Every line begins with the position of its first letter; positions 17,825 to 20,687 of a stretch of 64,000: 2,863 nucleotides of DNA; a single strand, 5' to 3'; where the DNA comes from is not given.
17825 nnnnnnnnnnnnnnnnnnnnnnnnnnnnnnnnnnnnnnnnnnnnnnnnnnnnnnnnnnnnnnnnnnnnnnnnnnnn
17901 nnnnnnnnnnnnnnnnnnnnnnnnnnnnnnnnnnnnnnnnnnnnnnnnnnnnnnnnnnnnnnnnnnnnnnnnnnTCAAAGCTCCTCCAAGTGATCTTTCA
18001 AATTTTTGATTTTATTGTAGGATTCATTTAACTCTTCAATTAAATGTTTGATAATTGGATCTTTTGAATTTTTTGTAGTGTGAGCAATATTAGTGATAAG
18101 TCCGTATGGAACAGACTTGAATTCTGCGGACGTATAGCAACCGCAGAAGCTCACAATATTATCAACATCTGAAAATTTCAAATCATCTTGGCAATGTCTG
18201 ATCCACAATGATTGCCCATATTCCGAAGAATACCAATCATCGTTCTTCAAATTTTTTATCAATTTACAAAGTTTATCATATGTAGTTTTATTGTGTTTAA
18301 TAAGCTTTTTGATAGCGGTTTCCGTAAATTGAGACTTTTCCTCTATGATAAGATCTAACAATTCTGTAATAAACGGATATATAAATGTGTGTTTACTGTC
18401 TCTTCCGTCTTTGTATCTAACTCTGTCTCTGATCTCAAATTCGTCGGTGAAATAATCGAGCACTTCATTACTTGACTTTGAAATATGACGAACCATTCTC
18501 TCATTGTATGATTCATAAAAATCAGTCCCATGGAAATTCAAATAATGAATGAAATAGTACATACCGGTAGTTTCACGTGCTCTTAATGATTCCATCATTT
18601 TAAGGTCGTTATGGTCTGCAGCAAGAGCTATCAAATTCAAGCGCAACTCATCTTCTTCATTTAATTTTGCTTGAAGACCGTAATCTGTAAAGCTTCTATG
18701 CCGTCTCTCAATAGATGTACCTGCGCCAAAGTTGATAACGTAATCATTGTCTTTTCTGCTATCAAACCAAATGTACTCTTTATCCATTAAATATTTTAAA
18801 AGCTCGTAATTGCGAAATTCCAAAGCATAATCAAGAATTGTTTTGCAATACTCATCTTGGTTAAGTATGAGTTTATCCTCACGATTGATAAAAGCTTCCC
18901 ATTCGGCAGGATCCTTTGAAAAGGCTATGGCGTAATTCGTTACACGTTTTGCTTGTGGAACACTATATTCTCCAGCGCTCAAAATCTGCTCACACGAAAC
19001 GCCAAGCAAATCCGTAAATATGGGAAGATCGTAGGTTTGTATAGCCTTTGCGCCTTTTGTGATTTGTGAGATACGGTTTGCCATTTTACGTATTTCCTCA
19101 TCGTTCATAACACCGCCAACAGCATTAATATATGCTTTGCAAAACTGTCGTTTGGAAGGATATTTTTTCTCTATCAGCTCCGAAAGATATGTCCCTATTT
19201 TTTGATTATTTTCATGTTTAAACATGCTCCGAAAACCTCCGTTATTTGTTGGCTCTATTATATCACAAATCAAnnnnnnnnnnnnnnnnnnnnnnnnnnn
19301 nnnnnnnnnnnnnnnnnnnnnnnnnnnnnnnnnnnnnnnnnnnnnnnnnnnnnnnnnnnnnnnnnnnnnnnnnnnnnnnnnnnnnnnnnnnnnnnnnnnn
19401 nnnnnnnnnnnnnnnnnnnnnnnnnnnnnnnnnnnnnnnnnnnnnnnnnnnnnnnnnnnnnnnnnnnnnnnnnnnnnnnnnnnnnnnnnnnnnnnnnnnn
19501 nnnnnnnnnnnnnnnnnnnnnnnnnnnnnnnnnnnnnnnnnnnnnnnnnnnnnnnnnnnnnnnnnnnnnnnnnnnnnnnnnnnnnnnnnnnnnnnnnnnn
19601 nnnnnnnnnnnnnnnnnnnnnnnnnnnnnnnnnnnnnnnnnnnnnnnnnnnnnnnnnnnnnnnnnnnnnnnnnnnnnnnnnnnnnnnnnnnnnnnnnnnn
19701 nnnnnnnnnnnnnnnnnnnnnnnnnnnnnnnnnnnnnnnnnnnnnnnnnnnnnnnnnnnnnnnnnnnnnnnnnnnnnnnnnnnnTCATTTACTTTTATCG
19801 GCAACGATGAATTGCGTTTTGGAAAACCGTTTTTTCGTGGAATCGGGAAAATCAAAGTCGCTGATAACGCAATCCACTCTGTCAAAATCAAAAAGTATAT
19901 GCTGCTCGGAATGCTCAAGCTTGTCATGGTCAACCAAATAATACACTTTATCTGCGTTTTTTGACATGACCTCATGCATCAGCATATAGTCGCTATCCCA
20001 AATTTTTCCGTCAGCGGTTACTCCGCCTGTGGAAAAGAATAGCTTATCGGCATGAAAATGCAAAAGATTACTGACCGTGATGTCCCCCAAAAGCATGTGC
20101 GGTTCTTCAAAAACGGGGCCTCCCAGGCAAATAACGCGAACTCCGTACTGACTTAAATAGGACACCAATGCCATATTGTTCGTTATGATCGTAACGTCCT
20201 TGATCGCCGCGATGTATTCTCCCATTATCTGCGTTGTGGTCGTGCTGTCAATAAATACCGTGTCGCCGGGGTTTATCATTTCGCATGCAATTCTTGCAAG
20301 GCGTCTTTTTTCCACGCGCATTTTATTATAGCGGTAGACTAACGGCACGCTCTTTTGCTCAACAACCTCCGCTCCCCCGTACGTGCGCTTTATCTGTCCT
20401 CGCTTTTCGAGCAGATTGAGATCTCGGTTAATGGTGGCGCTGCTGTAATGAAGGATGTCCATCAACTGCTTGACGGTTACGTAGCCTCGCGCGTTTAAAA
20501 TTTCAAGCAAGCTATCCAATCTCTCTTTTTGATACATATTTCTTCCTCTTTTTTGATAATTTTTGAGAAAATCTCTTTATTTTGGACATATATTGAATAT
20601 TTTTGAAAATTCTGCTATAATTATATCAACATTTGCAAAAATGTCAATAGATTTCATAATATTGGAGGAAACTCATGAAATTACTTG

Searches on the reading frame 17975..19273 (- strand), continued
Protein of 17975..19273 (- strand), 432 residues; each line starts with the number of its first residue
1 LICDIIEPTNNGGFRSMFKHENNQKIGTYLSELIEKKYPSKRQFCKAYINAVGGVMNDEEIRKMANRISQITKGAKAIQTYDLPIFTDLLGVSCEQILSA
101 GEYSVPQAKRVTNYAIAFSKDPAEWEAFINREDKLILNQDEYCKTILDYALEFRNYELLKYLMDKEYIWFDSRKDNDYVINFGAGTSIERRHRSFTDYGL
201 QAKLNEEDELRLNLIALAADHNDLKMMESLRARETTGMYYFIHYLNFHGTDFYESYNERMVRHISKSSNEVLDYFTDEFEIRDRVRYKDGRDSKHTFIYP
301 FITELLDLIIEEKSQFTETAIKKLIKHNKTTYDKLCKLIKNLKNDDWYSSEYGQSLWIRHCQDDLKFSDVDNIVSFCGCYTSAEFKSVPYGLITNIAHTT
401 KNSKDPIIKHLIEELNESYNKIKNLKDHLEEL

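Call 56: find_related_loci(query=A1, collection=viral_contigs, flank=10000)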
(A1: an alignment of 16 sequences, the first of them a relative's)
Query A1 (416 aa) in viral_contigs; peptide patterns used: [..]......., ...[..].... (x = any residue, [..] = any of these).
34 stretches matched a pattern, but none encodes a relative of the query by tblastn (E <= 1e-3).

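Call 86: search_protein_families(library=pfam, proteins=[L128:4142-7354:+, L128:7351-8535:+, L128:8532-8927:+, L128:8924-9349:+, L128:9420-9800:+, L128:11730-13676:-, L128:13695-14513:-, L107:1718-2413:+, L107:4204-5523:-, L107:5563-7218:+], max_evalue=0.001)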
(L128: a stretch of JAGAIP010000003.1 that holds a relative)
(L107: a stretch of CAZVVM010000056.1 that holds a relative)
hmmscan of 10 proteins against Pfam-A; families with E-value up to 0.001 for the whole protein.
L128:4142-7354:+ (1070 aa): 6 families
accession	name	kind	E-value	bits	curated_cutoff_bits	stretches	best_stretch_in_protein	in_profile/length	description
PF13558.12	SbcC_Walker_B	-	3.4e-27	95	27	1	945-1028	2-89/90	SbcC/RAD50-like, Walker B motif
PF13555.12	AAA_29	-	2.3e-19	69.3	27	1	12-68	1-60/61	P-loop containing region of AAA domain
PF02463.25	SMC_N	-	1.6e-07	31.4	40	0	12-61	2-55/220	RecF/RecN/SMC N terminal domain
PF13476.12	AAA_23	-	1.1e-05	26.6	27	1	14-286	1-191/201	AAA domain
PF13175.12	AAA_15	-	3.9e-05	23.9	32.1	1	11-426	2-289/374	AAA ATPase domain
PF10088.15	DUF2326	-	0.00038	20.6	28.7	0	996-1043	53-105/141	Uncharacterised protein conserved in bacteria (DUF2326)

L128:7351-8535:+ (394 aa): 2 families
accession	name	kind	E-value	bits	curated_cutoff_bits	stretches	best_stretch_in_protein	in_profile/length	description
PF09983.15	JetD_C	-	2.1e-21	76.5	22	1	239-388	21-171/179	Wadjet protein JetD, C-terminal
PF09664.16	DUF2399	-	2.3e-05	24.7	23.4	1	279-386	44-143/152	Protein of unknown function C-terminus (DUF2399)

L128:8532-8927:+ (131 aa): 2 families
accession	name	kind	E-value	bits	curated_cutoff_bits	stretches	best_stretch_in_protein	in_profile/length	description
PF14815.12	NUDIX_4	-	1.7e-22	79.8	35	1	6-120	2-111/113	NUDIX domain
PF00293.34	NUDIX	-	5.6e-17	62.4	21.1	1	4-120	5-131/134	NUDIX domain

L128:8924-9349:+ (141 aa): 1 family
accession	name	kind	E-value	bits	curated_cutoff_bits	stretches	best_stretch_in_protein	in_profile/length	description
PF01327.26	Pep_deformylase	-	2.4e-28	99.1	22.8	1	21-141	25-146/156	Polypeptide deformylase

L128:9420-9800:+ (126 aa): 4 families
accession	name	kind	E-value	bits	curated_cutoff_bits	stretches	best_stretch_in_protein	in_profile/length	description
PF13426.13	PAS_9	-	4.9e-07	30.4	27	1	15-103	3-93/103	PAS domain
PF00989.32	PAS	-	9.5e-06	26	22.6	1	5-103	3-105/113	PAS fold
PF08448.16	PAS_4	-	0.00022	21.8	23.1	1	9-105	1-99/110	PAS fold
PF13596.12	PAS_10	-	0.00033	21.7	22.1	1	13-105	9-99/106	PAS domain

L128:11730-13676:- (648 aa): 3 families
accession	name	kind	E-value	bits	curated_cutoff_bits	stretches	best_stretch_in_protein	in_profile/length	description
PF01055.32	Glyco_hydro_31_2nd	-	1.4e-109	366.8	23.5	1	170-504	3-327/328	Glycosyl hydrolases family 31 TIM-barrel domain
PF21365.3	Glyco_hydro_31_3rd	-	4.2e-11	43.6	24.4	1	515-599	3-86/87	Glycosyl hydrolase family 31 C-terminal domain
PF13802.12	Gal_mutarotas_2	-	5.1e-11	43.6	27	1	59-126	114-183/184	Glycosyl hydrolase 31 N-terminal galactose mutarotase-like domain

L128:13695-14513:- (272 aa): 3 families
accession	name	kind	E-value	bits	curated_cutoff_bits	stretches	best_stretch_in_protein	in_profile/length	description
PF00440.29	TetR_N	-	1.1e-08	35.1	24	1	123-161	8-46/47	Bacterial regulatory proteins, tetR family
PF19776.5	DUF6262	-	4.1e-06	27.4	29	1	102-160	6-62/110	Family of unknown function (DUF6262)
PF00165.29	HTH_AraC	-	0.00079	19.9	26.6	0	130-154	7-31/42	Bacterial regulatory helix-turn-helix proteins, AraC family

L107:1718-2413:+ (231 aa): 10 families
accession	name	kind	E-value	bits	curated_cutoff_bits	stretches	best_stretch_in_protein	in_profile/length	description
PF00037.32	Fer4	-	1.2e-11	44.3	21.1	2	6-29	1-24/24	4Fe-4S binding domain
PF12838.12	Fer4_7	-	2.6e-11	44.2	27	1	12-57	1-52/52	4Fe-4S dicluster domain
PF12837.12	Fer4_6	-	1.3e-10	41.1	25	1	5-28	1-24/24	4Fe-4S binding domain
PF14697.11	Fer4_21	-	1.7e-09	38.1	35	1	7-59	2-58/59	4Fe-4S dicluster domain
PF25160.1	LdpA_Fe-S-bd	-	1.6e-07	31.4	27.6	0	7-31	22-46/49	LdpA Fe-S cluster-binding domain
PF13237.11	Fer4_10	-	3.7e-07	30.4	25.5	1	6-54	2-53/53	4Fe-4S dicluster domain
PF13187.11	Fer4_9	-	4.2e-06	27.1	27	1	12-58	1-52/52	4Fe-4S dicluster domain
PF12797.12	Fer4_2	-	4.7e-06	26.7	24.5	1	5-24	2-21/22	4Fe-4S binding domain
PF13484.11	Fer4_16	-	0.00021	22.4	30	0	47-79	6-38/66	4Fe-4S double cluster binding domain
PF13459.11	Fer4_15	-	0.00094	20.3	22.4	0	6-45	1-42/66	4Fe-4S single cluster domain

L107:4204-5523:- (439 aa): 10 families
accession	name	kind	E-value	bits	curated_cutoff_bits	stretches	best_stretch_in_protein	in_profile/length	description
PF01266.30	DAO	-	4.8e-39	135.3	27.9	1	33-357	1-353/353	FAD dependent oxidoreductase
PF00355.32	Rieske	-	2.4e-08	34.2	20.3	1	395-437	39-82/88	Rieske [2Fe-2S] domain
PF13450.12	NAD_binding_8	-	7.3e-08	33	21.9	1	36-82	1-48/68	NAD(P)-binding Rossmann-like domain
PF12831.13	FAD_oxidored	-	1.4e-07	31.6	27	1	33-72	1-40/416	FAD dependent oxidoreductase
PF00890.30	FAD_binding_2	-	1.8e-06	27.9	20.4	1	33-65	1-33/414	FAD binding domain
PF07992.20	Pyr_redox_2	-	1.5e-05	25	26.1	1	33-221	2-107/291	Pyridine nucleotide-disulphide oxidoreductase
PF01494.25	FAD_binding_3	-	6.6e-05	22.7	22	1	32-63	2-33/349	FAD binding domain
PF03486.20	HI0933_like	-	0.0003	20.7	50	1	33-121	2-92/244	HI0933-like protein Rossmann domain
PF13738.12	Pyr_redox_3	-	0.00045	20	30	0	35-70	1-37/305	Pyridine nucleotide-disulphide oxidoreductase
PF01946.23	Thi4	-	0.0006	19.6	26.2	0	22-68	8-55/235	Thi4 family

L107:5563-7218:+ (551 aa): 1 family
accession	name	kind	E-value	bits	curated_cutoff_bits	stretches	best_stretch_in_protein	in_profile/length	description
PF07556.16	DUF1538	-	1.1e-112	374.9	22.6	2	43-249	4-211/211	Protein of unknown function (DUF1538)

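Call 91: search_protein_representatives(alignment_id=A1)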
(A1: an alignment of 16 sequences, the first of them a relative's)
Query: 16 sequences, 417 profile positions. Proteins with E-value up to 0.001 (for the whole library): 489; up to 1e-10: 352; up to 1e-30: 228. The best 150 are listed.
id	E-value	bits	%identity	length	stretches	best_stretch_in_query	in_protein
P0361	4.1e-156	536.6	-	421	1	1-413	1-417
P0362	4.3e-155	533.2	-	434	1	1-416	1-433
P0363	9.2e-152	522.3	-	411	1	5-413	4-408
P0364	2.8e-140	484.5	-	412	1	1-413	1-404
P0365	1.3e-134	465.8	-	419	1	1-413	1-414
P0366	2.0e-131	455.2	-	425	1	1-413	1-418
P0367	2.9e-131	454.7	-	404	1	2-413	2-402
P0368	1.2e-130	452.7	-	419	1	1-417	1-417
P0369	1.5e-128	445.8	-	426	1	1-410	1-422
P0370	3.9e-128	444.4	-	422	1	1-413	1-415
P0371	4.7e-128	444.2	-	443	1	1-417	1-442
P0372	2.9e-125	435.0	-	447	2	1-327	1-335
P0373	7.3e-123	427.1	-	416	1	5-415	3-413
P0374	3.7e-122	424.7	-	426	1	1-414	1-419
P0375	7.4e-122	423.8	-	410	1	1-413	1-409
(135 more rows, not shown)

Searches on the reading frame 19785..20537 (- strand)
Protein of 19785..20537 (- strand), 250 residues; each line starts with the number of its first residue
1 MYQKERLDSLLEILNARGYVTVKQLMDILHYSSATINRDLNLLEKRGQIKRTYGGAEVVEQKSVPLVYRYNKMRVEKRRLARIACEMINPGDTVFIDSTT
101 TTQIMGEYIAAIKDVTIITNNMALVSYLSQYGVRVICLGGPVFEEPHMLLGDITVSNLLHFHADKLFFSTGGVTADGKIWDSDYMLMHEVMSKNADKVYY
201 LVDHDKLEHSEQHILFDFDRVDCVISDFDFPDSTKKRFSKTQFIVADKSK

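Call 7: search_protein_families(library=pfam, proteins=[window:19785-20537:-], max_evalue=0.01)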
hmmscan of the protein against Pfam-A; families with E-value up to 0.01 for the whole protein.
window:19785-20537:- (250 aa): 6 families
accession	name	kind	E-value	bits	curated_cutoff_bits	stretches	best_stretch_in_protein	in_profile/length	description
PF00455.28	DeoRC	-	7.8e-37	127.1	31.8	1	75-227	4-159/160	DeoR C terminal sensor domain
PF08220.18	HTH_DeoR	-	4.8e-16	58.7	21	1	6-61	1-56/57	DeoR-like helix-turn-helix domain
PF08279.18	HTH_11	-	2.9e-07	30.7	25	1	6-49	1-46/55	HTH domain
PF12802.13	MarR_2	-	0.00012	22.6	27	1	10-51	11-52/61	MarR family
PF01047.28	MarR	-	0.00098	19.4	24.6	1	10-52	8-50/59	MarR family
PF13412.12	HTH_24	-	0.0011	19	21.9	1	10-50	8-48/48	Winged helix-turn-helix DNA-binding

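Call 10: find_related_loci(query=window:19785-20537:-, collection=genome_contigs, flank=10000)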
Query window:19785-20537:- (250 aa) in genome_contigs; peptide patterns used: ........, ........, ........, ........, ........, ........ (x = any residue, [..] = any of these).
41 stretches matched a pattern; 15 encode a relative of the query (tblastn E <= 1e-3); 15 distinct loci.
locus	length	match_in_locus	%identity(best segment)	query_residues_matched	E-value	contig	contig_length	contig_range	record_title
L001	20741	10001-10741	54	1-244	2e-88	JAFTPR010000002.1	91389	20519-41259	MAG: Clostridia bacterium isolate RGIG4036 Roe_deer_Cecum-5__c474, whole genome shotgun sequence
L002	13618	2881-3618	54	1-244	3e-88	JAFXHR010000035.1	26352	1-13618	MAG: Clostridia bacterium isolate RGIG6424 Sheep_Rectum.Co__c3072628, whole genome shotgun sequence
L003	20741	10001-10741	52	1-244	3e-84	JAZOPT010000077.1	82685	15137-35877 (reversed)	MAG: Candidatus Scatosoma sp. isolate T1900045571_YK20190265.MAGScoT_cleanbin_000020 SGB_7980_k141_10591, whole genome s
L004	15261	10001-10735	51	1-244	3e-83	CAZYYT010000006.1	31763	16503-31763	MAG TPA_asm: uncultured Oscillospiraceae bacterium isolate SRP192927_co4_613 genome assembly, contig: NODE_2235_length_3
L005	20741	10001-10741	49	1-244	6e-82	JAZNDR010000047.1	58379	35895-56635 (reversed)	MAG: Candidatus Scatosoma sp. isolate T1900044726_TS20190192.MAGScoT_cleanbin_000039 SGB_1952_k141_528773, whole genome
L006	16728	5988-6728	49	1-244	9e-82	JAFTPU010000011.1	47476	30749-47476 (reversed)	MAG: Clostridia bacterium isolate RGIG4039 Roe_deer_Cecum-5__c426619, whole genome shotgun sequence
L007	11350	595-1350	50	1-250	3e-81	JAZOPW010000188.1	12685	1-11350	MAG: Eubacteriales bacterium isolate T1900045570_YK20190264.MAGScoT_cleanbin_000060 SGB_7975_k141_3254572, whole genome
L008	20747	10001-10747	50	1-246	1e-79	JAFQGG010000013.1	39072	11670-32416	MAG: Clostridia bacterium isolate RGIG1792 Goat_Cecum-4__c1052, whole genome shotgun sequence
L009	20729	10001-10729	48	1-244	2e-76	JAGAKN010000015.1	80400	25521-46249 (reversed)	MAG: Clostridia bacterium isolate RGIG8526 Water_deer_Cecum-2__c341070, whole genome shotgun sequence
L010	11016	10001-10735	51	1-244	1e-72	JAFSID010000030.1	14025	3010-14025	MAG: Clostridia bacterium isolate RGIG3164 Goat_Rectum.Co__c912319, whole genome shotgun sequence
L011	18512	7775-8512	46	1-243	5e-71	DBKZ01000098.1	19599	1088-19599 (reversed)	MAG TPA_asm: Ruminococcaceae bacterium UBA737 UBA737_contig_1387, whole genome shotgun sequence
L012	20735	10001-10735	45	1-243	1e-69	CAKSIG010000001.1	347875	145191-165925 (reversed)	MAG: uncultured Eubacteriales bacterium isolate REFINED_METABAT215_TOP10_CONTIGS_1500_ASSEMBLY_K77_MERGED__Hadza_MoBio_h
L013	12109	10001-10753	45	1-250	2e-69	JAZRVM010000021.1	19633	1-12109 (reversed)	MAG: Christensenellaceae bacterium isolate T1900044953_TA20190006.MAGScoT_cleanbin_000051 SGB_3741_k141_502222, whole ge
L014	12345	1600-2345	50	1-248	2e-68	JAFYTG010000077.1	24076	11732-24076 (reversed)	MAG: Clostridia bacterium isolate RGIG7401 Water_buffalos_Cecum.Co__c1520411, whole genome shotgun sequence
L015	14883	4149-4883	49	1-244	5e-76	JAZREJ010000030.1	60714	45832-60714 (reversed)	MAG: Eubacteriales bacterium isolate T1900045500_YK20190194.MAGScoT_cleanbin_000040 SGB_7490_k141_1338266, whole genome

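Call 13: find_encoding_contigs(protein=window:19785-20537:-, flank=10000, max_places=10)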
Protein window:19785-20537:- (250 aa): 1 contig read that carries it; 1 place shown.
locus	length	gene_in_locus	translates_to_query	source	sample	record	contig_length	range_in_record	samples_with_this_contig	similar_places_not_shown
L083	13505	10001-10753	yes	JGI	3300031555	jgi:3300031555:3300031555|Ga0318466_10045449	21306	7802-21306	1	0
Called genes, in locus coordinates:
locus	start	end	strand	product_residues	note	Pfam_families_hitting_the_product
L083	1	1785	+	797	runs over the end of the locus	PF00488:MutS_V, PF20297:MSSS (weak), PF01713:Smr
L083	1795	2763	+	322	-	PF03547:Mem_trans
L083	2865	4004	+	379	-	PF13793:Pribosyltran_N, PF00156:Pribosyltran, PF14572:Pribosyl_synth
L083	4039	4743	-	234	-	-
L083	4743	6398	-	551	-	PF01676:Metalloenzyme, PF06415:iPGM_N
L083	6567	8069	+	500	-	-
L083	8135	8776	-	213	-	PF00596:Aldolase_II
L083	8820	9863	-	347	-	PF00389:2-Hacid_dh, PF02826:2-Hacid_dh_C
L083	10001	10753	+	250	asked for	PF08220:HTH_DeoR, PF08279:HTH_11 (weak), PF00455:DeoRC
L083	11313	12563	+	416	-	-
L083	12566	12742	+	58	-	-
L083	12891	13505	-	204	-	?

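Call 18: find_related_loci(query=window:19785-20537:-, collection=metagenome_contigs, flank=8000)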
Query window:19785-20537:- (250 aa) in metagenome_contigs; peptide patterns used: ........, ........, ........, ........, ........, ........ (x = any residue, [..] = any of these).
27 stretches matched a pattern; 1 encode a relative of the query (tblastn E <= 1e-3); 1 distinct loci.
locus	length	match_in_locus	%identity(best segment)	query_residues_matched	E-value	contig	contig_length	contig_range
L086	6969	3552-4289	46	1-243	1e-72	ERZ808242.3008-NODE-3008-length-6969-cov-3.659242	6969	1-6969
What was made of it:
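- Tried and rejected: It returned one hit at 46% and used up the only scan (call 18).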

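Call 57: find_homologous_proteins(query=window:19785-20537:-, max_evalue=1e-60)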
Query window:19785-20537:- (250 aa): 474 proteins with E <= 1e-60 among 981 candidates; the best 120 are listed.
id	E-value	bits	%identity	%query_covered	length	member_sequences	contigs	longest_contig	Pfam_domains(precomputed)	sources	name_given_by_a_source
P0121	8.1e-161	551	98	100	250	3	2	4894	PF08279.19,PF00455.29,PF12802.14,PF08220.19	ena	-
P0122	5.9e-113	394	67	99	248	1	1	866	PF08279.19,PF00455.29,PF12802.14,PF08220.19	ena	-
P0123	1.1e-109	383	65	98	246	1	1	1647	PF08279.19,PF00455.29,PF08220.19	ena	-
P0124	3.9e-109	381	67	98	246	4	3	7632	PF08279.19,PF00455.29,PF08220.19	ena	-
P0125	3.9e-109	381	64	98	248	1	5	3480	PF00455.29,PF08220.19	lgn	-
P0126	4.1e-108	378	65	98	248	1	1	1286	PF08279.19,PF00455.29,PF08220.19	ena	-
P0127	3.0e-106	372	63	100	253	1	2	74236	PF00455.29,PF08220.19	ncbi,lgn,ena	-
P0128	8.4e-102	357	62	98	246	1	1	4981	PF08279.19,PF00455.29,PF08220.19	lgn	-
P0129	4.3e-90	319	58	99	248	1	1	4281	PF00455.29,PF12802.14,PF08220.19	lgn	-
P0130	1.3e-88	314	56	99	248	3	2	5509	PF00455.29,PF12802.14,PF08220.19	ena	-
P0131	1.0e-87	311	55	99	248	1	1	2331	PF00455.29,PF12802.14,PF08220.19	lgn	-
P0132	1.9e-87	311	57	98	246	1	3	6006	PF08279.19,PF00455.29,PF08220.19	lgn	-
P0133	1.0e-86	308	57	100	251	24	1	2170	PF08279.19,PF00455.29,PF08220.19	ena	-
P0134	7.2e-85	302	56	99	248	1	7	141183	PF08279.19,PF00455.29,PF08220.19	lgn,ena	-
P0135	2.7e-84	300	52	98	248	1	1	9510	PF00455.29,PF08220.19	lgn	-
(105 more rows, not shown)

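Call 58: find_encoding_contigs(protein=P0121, flank=10000, max_places=6)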
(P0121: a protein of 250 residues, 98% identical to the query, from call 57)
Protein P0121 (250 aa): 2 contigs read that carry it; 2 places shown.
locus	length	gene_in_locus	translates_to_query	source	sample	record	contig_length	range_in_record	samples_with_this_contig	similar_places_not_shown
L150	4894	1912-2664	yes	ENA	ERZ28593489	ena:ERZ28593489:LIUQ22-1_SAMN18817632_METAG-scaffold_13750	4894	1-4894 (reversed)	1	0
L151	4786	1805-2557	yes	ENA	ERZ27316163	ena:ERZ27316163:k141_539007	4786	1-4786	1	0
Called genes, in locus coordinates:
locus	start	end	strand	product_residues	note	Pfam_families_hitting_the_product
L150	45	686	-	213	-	PF00596:Aldolase_II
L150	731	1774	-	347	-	PF00389:2-Hacid_dh, PF02826:2-Hacid_dh_C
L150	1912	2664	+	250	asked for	PF08220:HTH_DeoR, PF08279:HTH_11 (weak), PF12802:MarR_2 (weak), PF00455:DeoRC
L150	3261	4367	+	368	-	PF01408:GFO_IDH_MocA, PF02894:GFO_IDH_MocA_C, PF22725:GFO_IDH_MocA_C3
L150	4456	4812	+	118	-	PF01022:HTH_5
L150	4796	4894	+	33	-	?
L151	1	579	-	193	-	?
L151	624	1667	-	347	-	PF00389:2-Hacid_dh, PF02826:2-Hacid_dh_C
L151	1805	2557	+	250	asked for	PF08220:HTH_DeoR, PF08279:HTH_11 (weak), PF12802:MarR_2 (weak), PF00455:DeoRC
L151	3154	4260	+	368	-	PF01408:GFO_IDH_MocA, PF02894:GFO_IDH_MocA_C, PF22725:GFO_IDH_MocA_C3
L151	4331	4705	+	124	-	PF01022:HTH_5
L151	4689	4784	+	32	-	?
